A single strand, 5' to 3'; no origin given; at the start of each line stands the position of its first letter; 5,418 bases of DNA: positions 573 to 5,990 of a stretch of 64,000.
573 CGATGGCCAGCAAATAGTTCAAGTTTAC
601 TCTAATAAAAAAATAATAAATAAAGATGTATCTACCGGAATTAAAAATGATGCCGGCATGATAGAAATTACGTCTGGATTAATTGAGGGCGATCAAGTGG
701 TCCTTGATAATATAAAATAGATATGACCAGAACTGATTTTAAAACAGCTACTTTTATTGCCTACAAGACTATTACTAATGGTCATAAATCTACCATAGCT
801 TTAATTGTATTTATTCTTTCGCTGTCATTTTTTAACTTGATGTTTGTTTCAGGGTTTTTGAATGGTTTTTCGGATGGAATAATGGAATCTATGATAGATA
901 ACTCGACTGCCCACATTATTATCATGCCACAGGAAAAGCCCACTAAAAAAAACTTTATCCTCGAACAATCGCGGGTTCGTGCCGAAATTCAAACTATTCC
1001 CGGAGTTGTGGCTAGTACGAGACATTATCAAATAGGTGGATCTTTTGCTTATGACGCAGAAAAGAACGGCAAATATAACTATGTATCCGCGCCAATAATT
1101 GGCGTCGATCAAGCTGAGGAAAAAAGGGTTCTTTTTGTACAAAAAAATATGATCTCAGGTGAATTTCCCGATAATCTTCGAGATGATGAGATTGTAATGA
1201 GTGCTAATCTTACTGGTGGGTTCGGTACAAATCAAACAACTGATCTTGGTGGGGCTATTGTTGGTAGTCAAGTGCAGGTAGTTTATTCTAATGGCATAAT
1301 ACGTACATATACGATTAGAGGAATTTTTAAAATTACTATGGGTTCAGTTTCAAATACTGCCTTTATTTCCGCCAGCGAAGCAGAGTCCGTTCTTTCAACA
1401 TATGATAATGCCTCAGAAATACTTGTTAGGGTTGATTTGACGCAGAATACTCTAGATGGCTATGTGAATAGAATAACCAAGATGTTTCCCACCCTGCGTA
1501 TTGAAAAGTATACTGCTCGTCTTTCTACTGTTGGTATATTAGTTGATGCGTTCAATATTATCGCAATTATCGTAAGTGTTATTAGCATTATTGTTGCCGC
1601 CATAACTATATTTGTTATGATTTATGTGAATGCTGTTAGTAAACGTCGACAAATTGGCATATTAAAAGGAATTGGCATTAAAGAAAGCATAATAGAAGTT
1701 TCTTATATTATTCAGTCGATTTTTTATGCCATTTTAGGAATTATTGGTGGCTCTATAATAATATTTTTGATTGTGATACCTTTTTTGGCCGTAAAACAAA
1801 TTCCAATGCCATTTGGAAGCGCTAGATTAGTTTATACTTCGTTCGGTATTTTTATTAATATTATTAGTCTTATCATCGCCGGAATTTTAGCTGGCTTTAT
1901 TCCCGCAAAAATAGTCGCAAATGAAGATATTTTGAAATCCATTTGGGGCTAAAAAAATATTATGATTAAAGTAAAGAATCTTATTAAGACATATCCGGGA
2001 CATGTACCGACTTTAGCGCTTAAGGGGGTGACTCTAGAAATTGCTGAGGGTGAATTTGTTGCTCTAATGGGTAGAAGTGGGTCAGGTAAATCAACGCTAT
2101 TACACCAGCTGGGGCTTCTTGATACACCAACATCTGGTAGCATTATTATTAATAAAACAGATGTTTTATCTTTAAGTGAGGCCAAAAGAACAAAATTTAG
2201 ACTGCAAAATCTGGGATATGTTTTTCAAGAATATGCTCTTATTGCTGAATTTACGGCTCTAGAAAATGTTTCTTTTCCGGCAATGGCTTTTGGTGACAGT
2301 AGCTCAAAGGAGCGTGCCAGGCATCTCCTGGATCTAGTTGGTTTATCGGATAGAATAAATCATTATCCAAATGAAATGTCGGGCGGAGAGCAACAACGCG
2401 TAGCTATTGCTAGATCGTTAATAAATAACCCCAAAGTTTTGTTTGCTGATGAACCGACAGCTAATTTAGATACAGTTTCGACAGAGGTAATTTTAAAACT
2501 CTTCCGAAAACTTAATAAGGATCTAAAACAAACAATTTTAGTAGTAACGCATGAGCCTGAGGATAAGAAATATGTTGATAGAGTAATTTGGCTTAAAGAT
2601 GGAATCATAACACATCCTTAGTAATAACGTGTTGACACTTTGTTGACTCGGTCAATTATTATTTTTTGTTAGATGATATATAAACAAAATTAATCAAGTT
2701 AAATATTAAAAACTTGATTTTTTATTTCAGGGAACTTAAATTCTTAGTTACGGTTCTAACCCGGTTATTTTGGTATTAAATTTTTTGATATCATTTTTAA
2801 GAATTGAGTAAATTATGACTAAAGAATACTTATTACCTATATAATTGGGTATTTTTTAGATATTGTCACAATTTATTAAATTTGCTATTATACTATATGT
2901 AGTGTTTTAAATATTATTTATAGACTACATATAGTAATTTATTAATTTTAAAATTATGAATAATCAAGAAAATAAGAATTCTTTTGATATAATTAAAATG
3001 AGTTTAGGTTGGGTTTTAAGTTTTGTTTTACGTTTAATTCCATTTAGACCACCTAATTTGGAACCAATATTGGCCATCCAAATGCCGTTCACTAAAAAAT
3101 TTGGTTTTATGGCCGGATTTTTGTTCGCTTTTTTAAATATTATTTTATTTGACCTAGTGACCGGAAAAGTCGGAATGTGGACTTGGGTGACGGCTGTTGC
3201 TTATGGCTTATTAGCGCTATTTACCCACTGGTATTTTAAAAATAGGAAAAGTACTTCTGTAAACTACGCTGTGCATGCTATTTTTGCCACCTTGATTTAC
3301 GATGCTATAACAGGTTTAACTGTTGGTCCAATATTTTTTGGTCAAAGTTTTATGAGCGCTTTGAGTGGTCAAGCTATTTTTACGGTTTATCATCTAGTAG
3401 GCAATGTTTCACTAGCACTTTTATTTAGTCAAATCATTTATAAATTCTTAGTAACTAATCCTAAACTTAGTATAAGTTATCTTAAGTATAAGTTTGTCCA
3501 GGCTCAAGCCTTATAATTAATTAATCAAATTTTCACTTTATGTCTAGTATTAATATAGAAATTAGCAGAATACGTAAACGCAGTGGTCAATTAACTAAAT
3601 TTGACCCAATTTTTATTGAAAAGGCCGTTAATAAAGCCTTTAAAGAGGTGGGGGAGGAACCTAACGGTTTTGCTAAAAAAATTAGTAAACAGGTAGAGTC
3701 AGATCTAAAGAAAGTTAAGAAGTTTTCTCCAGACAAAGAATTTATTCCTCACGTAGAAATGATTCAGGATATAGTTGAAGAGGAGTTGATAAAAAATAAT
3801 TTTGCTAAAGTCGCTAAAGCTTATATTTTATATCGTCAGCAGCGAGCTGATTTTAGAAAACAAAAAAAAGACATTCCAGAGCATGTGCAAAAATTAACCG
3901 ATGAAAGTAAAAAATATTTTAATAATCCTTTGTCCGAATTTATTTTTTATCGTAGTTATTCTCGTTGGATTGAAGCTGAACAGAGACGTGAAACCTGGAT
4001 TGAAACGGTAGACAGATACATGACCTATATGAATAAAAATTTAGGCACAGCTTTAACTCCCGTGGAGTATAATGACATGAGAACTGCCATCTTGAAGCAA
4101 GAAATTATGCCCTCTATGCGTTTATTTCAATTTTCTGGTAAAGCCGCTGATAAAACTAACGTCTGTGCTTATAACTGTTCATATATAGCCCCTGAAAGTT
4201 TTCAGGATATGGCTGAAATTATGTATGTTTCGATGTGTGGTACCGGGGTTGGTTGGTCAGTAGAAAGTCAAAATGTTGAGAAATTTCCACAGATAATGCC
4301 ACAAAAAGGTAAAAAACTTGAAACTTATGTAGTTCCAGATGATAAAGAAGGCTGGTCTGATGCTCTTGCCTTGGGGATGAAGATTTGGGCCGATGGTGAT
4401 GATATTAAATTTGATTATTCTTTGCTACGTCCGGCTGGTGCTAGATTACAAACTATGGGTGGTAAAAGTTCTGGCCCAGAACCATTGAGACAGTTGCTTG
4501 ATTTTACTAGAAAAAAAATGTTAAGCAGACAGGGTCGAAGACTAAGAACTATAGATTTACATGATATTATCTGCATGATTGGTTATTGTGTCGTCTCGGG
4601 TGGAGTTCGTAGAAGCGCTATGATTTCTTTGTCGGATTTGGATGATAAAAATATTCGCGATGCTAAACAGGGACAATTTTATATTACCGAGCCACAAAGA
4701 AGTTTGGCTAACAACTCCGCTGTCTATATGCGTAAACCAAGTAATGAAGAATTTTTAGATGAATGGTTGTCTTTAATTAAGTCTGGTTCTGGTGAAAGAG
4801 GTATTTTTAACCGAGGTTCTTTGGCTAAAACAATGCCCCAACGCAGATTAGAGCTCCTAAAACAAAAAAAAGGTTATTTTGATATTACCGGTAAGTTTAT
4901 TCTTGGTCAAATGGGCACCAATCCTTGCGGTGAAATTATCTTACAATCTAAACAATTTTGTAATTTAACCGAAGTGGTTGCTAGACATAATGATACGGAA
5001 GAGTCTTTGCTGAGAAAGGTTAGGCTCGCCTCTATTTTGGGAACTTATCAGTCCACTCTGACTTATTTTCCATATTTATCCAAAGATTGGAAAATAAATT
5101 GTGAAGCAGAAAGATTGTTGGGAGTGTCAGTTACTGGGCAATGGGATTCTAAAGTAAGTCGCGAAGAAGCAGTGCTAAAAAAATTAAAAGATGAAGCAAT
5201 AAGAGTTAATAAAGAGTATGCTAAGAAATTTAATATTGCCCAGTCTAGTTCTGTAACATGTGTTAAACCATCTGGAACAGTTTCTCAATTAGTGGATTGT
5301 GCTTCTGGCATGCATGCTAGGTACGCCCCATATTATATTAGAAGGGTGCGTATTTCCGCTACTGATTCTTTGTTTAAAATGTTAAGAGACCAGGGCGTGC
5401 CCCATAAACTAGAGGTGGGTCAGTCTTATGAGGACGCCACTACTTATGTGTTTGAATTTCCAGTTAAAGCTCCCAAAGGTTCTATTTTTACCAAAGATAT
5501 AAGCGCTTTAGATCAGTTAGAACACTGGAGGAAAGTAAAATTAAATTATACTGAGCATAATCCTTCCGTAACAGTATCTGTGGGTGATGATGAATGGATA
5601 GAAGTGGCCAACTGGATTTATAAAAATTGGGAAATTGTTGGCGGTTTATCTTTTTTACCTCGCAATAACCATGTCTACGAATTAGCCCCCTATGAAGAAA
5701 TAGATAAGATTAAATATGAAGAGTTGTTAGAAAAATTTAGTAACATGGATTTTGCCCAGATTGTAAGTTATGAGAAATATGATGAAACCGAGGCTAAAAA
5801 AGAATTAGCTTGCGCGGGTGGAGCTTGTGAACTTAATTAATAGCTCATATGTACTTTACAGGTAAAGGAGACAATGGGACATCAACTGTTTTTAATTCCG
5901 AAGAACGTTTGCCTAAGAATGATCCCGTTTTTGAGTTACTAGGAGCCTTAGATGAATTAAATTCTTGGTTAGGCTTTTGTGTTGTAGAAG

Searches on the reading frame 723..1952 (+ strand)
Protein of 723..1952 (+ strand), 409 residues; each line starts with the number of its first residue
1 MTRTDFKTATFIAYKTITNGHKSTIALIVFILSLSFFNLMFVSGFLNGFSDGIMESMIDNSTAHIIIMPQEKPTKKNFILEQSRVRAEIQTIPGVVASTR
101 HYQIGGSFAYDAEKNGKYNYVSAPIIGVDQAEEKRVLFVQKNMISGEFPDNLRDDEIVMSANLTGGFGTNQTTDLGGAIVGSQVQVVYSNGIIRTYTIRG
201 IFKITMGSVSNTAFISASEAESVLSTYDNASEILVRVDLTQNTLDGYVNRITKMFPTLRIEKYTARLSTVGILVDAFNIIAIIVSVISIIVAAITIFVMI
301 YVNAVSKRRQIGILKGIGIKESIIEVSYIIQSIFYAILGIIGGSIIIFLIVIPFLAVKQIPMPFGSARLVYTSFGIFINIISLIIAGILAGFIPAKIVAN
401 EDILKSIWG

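Call 16: find_encoding_contigs(protein=window:723-1949:+, flank=10000, max_places=6)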
Protein window:723-1949:+ (409 aa): no gene with exactly this product is on record in the collection.

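Call 17: find_encoding_contigs(protein=window:723-1952:+, flank=10000, max_places=6)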
Protein window:723-1952:+ (409 aa): no gene with exactly this product is on record in the collection.
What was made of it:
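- Tried and rejected: An exact look-up of FtsX failed twice (calls 16, 17).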

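Call 28: find_related_loci(query=window:723-1949:+, collection=metagenome_contigs, flank=10000)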
Query window:723-1949:+ (409 aa) in metagenome_contigs; peptide patterns used: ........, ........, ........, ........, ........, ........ (x = any residue, [..] = any of these).
150 stretches matched a pattern; 28 encode a relative of the query (tblastn E <= 1e-3); 28 distinct loci.
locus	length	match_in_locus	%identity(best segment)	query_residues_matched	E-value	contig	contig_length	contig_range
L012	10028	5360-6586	97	1-409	0e+0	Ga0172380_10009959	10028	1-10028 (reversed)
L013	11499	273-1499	95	1-409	0e+0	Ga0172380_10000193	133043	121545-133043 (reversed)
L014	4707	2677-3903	78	1-409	0e+0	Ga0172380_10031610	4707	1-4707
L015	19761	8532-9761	74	1-409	0e+0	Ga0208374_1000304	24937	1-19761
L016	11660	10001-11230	74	1-409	0e+0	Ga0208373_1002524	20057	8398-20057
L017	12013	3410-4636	75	1-409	0e+0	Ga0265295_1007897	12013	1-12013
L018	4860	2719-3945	76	1-409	0e+0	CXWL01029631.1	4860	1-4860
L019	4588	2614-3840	76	1-409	0e+0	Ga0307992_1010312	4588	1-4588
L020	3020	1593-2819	75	1-409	0e+0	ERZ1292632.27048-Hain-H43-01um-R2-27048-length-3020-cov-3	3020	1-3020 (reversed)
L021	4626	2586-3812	76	1-409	0e+0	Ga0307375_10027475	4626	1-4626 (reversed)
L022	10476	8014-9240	76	1-409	0e+0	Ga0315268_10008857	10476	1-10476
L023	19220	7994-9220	74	1-409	0e+0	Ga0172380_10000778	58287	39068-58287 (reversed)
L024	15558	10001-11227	76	1-409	0e+0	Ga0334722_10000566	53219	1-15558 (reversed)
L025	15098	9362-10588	74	1-409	0e+0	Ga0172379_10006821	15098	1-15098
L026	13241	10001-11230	71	1-409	0e+0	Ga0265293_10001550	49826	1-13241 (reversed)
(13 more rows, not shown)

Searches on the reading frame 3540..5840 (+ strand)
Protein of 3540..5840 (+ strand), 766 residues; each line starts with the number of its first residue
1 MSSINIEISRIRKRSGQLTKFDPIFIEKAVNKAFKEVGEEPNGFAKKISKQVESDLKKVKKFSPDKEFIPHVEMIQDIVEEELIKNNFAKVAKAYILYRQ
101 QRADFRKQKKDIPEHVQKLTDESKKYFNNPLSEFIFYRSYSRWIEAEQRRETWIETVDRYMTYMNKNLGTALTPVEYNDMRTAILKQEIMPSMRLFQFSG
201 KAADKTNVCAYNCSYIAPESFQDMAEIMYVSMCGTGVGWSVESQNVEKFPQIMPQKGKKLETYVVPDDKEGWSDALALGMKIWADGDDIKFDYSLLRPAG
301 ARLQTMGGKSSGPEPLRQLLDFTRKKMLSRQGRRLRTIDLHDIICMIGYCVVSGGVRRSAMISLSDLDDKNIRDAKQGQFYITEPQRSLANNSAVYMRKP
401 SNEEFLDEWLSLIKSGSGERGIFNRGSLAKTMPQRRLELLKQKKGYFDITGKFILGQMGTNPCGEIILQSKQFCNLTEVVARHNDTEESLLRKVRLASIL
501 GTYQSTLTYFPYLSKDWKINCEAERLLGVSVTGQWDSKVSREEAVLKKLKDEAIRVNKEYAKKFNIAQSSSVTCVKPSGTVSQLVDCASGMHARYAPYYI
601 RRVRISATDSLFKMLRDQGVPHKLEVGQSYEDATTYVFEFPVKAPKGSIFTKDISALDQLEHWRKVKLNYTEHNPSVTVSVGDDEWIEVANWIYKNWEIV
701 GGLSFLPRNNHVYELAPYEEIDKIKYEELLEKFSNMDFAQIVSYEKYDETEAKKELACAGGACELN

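Call 47: find_encoding_contigs(protein=window:3540-5840:+, flank=10000, max_places=4)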
Protein window:3540-5840:+ (766 aa): 3 contigs read that carry it; 2 places shown.
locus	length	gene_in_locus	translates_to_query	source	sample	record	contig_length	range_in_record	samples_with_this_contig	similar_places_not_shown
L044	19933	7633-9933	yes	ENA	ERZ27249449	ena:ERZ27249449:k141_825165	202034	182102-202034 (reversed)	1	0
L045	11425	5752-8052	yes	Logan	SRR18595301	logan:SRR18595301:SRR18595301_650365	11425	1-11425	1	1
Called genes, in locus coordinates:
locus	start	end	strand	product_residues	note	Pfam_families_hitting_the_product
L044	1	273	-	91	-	?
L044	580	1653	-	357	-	-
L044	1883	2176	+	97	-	-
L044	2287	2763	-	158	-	PF01047:MarR, PF12802:MarR_2, PF13601:HTH_34 (weak)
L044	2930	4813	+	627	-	PF25919:BSH_CusB (faint), PF25917:BSH_RND (weak), PF25954:Beta-barrel_RND_2 (faint), PF25990:Beta-barrel_YknX (weak), PF25975:CzcB_C (weak), PF25989:YknX_C (weak)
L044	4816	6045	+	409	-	PF02687:FtsX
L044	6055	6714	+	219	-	PF00005:ABC_tran, PF02463:SMC_N (faint), PF13304:AAA_21 (faint)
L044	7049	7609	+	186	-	-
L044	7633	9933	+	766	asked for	PF03477:ATP-cone, PF17975:RNR_Alpha, PF21995:RNR-II_ins_dom (weak), PF02867:Ribonuc_red_lgC (faint)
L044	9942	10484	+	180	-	PF01923:Cob_adeno_trans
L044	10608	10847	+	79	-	PF00173:Cyt-b5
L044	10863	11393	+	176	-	PF04343:DUF488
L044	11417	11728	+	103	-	PF02311:AraC_binding, PF07883:Cupin_2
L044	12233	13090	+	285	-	-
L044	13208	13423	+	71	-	-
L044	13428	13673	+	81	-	-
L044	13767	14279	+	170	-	PF00293:NUDIX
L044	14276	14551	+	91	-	PF01471:PG_binding_1 (faint)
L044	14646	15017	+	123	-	PF24709:DUF7670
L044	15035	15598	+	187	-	PF01966:HD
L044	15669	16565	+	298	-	PF11127:YgaP-like_TM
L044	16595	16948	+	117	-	PF00520:Ion_trans (faint), PF07885:Ion_trans_2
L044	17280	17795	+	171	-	PF06414:Zeta_toxin (weak), PF13238:AAA_18 (weak), PF13671:AAA_33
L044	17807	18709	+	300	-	PF10648:Gmad2, PF10646:Germane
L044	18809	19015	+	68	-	-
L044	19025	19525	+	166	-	PF03891:DUF333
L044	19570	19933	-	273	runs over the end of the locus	PF01553:Acyltransferase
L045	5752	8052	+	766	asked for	PF03477:ATP-cone, PF17975:RNR_Alpha, PF21995:RNR-II_ins_dom (weak), PF02867:Ribonuc_red_lgC (faint)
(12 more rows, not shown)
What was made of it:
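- In the ENA assembly the low-GC3 part is the terminal 14.5 kb of a 202-kb contig (call 47).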

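Call 49: search_protein_families(library=pfam, proteins=[L044:1-273:-, L044:580-1653:-, L044:1883-2176:+, L044:2287-2763:-], max_evalue=0.1)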
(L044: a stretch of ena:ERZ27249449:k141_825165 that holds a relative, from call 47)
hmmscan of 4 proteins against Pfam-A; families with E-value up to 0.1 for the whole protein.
L044:1-273:- (91 aa): 0 families

L044:580-1653:- (357 aa): 0 families

L044:1883-2176:+ (97 aa): 1 family
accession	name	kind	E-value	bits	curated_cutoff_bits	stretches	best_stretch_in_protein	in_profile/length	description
PF08401.16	ArdcN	-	0.0027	18.3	22.6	1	41-80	66-109/123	N-terminal domain of anti-restriction factor ArdC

L044:2287-2763:- (158 aa): 9 families
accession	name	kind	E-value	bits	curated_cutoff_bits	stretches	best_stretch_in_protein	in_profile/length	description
PF01047.28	MarR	-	1.2e-12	47.9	24.6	1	42-97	3-58/59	MarR family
PF12802.13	MarR_2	-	9e-09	35.8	27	1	39-96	2-60/61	MarR family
PF13601.12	HTH_34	-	5.6e-06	26.9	27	1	47-100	5-59/80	Winged helix DNA-binding domain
PF22381.2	Staph_reg_Sar_Rot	-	3.1e-05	24.4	27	1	31-102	3-74/85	Transcriptional regulator SarA/Rot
PF13412.12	HTH_24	-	7.3e-05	22.7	21.9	1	43-87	4-48/48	Winged helix-turn-helix DNA-binding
PF13730.12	HTH_36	-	0.026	14.8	25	0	56-86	25-55/55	Helix-turn-helix domain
PF14394.12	DUF4423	-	0.03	14.5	30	1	60-91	40-71/165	Domain of unknown function (DUF4423)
PF02332.24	Phenol_Hydrox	-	0.052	13.6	24.4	1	9-92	44-126/230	Methane/Phenol/Alkene Hydroxylase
PF13463.12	HTH_27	-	0.073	13.8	22.2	0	60-102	22-64/68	Winged helix DNA-binding domain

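Call 50: search_protein_families(library=phrogs, proteins=[L044:1-273:-, L044:580-1653:-, L044:1883-2176:+], max_evalue=0.01)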
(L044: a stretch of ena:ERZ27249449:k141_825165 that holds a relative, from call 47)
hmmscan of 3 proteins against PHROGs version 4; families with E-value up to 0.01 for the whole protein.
L044:1-273:- (91 aa): 0 families

L044:580-1653:- (357 aa): 0 families

L044:1883-2176:+ (97 aa): 0 families
